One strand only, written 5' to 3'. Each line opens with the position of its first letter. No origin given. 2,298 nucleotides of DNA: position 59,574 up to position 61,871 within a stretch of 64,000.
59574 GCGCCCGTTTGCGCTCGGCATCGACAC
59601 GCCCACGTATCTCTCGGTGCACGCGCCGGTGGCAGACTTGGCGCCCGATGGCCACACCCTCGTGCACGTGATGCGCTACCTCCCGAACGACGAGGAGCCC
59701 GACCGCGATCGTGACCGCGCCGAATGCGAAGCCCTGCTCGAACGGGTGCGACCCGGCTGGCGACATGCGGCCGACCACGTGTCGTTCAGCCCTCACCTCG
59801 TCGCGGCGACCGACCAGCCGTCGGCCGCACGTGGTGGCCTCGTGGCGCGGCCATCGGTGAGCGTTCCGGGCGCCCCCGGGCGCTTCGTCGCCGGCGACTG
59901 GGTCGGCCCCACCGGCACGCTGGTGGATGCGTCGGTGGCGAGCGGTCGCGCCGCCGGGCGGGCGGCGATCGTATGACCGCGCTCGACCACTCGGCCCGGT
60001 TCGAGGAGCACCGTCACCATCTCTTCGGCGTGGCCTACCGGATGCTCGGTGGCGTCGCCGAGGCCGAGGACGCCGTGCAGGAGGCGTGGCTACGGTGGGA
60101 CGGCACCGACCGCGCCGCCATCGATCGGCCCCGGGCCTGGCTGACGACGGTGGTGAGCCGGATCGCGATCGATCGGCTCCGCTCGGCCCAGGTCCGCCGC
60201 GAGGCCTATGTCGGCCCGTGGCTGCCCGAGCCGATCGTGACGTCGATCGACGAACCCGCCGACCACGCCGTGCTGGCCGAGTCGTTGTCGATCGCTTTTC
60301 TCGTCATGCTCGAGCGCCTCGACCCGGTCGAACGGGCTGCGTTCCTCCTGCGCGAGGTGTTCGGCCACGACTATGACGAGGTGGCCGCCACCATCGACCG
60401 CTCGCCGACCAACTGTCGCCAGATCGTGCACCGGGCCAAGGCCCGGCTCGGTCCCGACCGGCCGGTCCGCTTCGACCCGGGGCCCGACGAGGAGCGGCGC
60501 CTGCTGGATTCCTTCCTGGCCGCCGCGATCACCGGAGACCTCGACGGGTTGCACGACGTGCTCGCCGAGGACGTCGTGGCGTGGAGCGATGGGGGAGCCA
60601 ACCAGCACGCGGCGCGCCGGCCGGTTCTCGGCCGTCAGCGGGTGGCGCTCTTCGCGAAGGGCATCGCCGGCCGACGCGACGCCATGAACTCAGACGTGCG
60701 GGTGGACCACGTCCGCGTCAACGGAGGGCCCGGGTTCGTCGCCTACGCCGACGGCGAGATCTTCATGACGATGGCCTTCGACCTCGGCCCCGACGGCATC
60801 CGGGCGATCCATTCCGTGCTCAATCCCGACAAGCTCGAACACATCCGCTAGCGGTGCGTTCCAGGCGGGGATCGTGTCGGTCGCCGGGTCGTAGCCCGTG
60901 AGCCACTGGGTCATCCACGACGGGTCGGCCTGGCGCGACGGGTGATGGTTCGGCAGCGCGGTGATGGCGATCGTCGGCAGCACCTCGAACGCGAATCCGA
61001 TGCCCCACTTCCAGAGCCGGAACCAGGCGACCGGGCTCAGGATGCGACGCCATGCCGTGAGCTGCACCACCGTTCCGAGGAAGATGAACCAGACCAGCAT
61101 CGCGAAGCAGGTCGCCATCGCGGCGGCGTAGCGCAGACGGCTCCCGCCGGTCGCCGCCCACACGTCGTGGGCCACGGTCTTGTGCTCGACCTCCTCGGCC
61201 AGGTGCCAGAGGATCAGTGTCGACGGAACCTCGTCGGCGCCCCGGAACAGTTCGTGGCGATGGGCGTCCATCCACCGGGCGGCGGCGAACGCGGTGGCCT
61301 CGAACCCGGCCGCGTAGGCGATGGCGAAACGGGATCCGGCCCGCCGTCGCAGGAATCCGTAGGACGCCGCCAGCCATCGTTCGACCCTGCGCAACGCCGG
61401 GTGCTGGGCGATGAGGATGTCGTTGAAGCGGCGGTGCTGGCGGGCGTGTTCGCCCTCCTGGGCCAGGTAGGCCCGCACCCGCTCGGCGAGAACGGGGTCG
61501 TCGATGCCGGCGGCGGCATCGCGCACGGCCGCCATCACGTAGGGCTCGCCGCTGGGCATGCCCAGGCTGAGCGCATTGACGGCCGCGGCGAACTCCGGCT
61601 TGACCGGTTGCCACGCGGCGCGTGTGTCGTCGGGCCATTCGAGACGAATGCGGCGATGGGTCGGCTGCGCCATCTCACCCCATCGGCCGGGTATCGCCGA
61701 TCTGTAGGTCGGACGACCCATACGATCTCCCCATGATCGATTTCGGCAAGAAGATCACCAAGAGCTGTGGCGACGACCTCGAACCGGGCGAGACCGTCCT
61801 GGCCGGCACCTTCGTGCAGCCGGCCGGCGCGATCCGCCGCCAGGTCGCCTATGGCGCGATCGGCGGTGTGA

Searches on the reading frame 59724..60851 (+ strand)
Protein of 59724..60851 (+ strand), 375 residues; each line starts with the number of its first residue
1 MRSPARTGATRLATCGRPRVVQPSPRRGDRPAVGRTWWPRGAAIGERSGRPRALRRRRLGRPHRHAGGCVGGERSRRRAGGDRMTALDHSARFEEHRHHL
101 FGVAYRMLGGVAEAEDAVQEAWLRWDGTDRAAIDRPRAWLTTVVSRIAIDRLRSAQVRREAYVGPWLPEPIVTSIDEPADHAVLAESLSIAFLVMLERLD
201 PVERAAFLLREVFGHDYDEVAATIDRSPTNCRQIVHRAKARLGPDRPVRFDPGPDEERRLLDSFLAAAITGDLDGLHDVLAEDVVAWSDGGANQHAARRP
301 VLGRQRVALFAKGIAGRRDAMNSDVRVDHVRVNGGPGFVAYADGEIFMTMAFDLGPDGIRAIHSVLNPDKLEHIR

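Call 45: search_protein_families(library=pfam, proteins=[window:59724-60851:+], max_evalue=0.0001)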
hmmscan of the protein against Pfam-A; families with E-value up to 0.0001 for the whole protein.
window:59724-60851:+ (375 aa): 2 families
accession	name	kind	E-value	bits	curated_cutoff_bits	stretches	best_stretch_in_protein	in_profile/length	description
PF04542.20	Sigma70_r2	-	4.9e-14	52.3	24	1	93-156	2-69/71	Sigma-70 region 2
PF08281.18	Sigma70_r4_2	-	1.8e-12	47.2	25.7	1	191-242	3-54/54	Sigma-70, region 4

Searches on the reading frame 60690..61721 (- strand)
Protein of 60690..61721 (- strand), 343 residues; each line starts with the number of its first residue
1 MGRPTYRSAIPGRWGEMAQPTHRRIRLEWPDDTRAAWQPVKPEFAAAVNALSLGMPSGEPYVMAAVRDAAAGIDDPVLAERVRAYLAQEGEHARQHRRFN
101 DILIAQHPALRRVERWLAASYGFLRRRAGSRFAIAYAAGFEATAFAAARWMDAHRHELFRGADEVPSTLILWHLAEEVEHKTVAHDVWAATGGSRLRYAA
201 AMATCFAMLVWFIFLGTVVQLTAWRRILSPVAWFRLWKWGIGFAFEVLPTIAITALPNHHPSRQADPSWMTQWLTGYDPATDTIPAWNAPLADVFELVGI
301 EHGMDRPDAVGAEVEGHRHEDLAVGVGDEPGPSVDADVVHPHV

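Call 45: search_protein_families(library=pfam, proteins=[window:60690-61721:-], max_evalue=0.0001)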
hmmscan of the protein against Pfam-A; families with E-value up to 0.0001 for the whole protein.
window:60690-61721:- (343 aa): 1 family
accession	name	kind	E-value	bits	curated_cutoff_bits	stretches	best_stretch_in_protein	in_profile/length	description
PF10118.14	Metal_hydrol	-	2.5e-47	162.1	33.2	1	22-264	2-246/247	Predicted metal-dependent hydrolase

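Call 54: search_protein_families(library=ncbifam, proteins=[window:60690-61721:-], max_evalue=0.00001)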
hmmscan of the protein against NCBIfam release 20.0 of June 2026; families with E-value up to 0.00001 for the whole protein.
window:60690-61721:- (343 aa): 0 families
